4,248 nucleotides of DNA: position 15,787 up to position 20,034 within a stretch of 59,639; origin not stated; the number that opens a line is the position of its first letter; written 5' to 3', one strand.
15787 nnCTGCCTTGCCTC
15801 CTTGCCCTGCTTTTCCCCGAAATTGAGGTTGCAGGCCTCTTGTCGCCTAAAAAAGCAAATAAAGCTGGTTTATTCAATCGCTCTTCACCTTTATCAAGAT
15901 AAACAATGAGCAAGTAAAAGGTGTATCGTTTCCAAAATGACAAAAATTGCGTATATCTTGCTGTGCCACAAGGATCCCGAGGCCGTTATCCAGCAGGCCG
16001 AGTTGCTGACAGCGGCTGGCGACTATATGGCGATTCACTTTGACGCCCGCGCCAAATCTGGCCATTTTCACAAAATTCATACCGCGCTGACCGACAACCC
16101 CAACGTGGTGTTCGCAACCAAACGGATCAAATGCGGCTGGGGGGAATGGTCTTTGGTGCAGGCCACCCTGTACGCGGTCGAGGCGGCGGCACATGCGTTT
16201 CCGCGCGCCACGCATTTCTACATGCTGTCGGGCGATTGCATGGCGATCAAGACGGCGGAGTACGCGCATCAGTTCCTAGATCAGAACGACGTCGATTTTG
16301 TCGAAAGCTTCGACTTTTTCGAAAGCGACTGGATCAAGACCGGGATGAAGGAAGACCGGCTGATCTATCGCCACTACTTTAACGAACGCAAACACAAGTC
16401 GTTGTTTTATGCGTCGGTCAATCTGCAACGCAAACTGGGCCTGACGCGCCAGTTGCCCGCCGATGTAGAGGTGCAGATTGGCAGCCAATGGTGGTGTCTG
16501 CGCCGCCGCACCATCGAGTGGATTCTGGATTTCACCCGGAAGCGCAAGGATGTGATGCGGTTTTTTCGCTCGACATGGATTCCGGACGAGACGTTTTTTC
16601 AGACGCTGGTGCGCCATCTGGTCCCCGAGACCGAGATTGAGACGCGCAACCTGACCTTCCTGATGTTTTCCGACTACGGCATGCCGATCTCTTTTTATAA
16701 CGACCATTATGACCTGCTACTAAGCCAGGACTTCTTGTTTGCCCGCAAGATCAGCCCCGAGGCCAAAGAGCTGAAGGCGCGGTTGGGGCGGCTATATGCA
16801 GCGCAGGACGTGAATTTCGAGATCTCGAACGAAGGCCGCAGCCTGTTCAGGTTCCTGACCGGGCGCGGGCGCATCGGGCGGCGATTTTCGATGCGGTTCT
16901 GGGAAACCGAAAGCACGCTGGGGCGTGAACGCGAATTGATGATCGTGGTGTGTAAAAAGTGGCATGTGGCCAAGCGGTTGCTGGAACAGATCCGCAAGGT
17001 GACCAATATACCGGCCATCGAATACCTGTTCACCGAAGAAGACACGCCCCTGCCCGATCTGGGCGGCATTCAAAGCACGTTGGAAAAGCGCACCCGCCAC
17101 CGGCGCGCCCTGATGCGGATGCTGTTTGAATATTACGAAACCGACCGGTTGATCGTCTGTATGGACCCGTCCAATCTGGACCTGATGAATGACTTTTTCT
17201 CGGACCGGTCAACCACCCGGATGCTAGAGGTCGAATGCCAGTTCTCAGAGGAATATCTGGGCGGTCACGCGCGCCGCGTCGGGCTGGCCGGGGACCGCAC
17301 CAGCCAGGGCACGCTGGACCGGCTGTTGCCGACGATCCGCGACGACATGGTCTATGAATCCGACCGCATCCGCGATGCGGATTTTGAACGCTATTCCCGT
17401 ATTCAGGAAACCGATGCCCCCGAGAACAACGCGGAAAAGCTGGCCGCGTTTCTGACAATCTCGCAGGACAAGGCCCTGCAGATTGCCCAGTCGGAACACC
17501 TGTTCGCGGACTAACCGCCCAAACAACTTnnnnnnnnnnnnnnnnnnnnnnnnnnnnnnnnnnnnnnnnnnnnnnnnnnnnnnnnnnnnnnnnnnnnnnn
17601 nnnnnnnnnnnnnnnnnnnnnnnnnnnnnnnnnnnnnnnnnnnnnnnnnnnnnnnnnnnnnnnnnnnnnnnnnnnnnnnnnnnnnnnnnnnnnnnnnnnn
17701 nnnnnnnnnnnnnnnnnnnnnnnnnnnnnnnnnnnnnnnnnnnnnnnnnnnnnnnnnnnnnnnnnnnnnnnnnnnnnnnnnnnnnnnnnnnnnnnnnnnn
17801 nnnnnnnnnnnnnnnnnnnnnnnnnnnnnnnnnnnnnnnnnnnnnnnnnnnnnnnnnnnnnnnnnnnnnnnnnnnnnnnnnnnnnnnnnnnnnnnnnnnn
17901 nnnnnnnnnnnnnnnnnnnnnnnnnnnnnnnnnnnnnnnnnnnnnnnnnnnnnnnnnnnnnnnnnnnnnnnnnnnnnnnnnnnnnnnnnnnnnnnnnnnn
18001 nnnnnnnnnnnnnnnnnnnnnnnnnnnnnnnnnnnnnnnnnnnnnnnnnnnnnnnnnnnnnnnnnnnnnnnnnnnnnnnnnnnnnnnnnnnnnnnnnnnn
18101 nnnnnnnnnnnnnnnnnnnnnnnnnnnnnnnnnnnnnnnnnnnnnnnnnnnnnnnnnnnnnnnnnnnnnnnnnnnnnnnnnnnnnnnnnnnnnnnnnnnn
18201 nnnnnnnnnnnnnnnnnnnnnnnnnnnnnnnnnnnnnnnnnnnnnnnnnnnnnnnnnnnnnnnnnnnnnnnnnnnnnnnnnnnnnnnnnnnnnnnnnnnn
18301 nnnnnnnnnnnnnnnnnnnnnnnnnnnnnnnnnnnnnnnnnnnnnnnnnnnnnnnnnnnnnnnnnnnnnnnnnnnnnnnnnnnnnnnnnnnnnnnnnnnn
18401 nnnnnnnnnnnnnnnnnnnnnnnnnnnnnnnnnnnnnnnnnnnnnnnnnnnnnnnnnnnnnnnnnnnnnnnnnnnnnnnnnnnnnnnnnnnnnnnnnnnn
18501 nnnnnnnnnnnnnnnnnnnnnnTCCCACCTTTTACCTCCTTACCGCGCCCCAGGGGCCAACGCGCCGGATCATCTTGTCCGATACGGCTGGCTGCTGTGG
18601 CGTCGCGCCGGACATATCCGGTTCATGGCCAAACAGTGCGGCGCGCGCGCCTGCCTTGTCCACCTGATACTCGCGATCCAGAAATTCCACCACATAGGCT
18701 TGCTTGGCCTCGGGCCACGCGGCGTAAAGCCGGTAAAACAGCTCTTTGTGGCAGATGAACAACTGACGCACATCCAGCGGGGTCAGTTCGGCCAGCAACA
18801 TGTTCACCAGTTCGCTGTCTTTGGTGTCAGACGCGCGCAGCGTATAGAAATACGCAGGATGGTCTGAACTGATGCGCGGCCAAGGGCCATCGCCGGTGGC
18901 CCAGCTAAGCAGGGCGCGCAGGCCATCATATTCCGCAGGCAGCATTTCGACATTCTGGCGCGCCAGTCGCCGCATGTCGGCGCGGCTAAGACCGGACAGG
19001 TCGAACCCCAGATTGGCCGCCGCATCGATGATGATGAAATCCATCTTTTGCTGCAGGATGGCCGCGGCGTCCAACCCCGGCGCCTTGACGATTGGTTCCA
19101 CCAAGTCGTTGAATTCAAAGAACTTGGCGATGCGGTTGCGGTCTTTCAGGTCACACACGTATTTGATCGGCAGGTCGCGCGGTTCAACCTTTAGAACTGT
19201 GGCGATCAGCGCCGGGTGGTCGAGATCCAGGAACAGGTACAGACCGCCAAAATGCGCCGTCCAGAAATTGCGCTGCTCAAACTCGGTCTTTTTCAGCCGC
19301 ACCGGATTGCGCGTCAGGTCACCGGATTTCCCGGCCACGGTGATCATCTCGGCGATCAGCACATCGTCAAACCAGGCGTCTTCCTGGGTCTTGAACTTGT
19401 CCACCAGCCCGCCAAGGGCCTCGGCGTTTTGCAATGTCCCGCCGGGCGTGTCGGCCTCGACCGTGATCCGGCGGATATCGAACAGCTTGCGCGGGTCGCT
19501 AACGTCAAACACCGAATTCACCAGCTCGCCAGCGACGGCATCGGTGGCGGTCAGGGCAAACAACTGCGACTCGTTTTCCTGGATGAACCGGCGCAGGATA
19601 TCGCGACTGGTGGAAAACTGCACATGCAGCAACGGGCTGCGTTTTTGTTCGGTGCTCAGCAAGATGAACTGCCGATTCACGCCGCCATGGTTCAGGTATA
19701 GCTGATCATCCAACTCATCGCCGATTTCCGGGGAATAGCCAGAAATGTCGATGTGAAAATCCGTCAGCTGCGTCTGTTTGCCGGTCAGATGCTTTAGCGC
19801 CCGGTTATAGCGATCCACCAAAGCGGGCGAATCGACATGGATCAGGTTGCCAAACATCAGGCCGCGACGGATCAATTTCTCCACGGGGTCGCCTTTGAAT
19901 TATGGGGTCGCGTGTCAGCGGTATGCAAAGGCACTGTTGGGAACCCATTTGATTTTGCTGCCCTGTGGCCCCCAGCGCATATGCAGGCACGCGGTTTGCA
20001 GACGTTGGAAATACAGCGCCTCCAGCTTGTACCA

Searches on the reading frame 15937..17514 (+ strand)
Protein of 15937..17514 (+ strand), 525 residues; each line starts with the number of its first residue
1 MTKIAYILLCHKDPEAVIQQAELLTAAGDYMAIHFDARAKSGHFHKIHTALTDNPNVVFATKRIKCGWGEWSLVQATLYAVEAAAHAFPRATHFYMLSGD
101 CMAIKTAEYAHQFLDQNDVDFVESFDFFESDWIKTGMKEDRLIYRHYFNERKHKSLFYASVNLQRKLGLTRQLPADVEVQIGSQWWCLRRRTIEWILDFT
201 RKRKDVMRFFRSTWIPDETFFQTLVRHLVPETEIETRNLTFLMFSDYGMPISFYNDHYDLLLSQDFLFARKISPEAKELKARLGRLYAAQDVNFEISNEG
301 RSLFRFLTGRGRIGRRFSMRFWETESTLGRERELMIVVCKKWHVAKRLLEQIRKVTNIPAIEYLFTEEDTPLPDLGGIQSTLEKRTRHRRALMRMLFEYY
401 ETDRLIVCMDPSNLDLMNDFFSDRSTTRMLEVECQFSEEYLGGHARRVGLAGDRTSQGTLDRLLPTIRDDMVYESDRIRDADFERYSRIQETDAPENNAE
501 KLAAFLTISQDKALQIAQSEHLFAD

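Call 103: search_protein_families(library=pfam, proteins=[window:15937-17514:+], max_evalue=1e-8)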
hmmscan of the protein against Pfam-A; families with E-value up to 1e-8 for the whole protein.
window:15937-17514:+ (525 aa): 2 families
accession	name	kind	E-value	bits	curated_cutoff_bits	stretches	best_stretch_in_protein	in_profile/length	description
PF19350.4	DUF5928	-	5.3e-135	449.2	27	1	270-525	1-256/256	Family of unknown function (DUF5928)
PF02485.27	Branch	-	1.4e-21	77.6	23.4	1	4-245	1-227/250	Core-2/I-Branching enzyme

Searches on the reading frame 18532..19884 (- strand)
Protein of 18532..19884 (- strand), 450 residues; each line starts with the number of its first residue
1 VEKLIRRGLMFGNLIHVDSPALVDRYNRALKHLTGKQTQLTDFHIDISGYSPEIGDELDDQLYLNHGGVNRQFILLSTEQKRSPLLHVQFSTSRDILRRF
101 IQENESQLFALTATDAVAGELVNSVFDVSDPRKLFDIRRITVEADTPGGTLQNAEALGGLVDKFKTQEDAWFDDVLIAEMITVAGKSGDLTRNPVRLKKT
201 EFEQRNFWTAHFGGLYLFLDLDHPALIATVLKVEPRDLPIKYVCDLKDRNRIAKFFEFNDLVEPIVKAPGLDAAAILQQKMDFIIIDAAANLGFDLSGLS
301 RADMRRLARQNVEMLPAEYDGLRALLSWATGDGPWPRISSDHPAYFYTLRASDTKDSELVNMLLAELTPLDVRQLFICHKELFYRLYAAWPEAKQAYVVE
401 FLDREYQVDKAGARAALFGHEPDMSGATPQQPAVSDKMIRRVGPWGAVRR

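Call 103: search_protein_families(library=pfam, proteins=[window:18532-19884:-], max_evalue=1e-8)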
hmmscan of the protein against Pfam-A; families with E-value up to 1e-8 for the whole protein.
window:18532-19884:- (450 aa): 1 family
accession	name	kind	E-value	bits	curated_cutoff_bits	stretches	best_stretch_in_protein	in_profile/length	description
PF20343.3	DUF6638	-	2.4e-231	768.6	27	1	10-450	1-439/439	Family of unknown function (DUF6638)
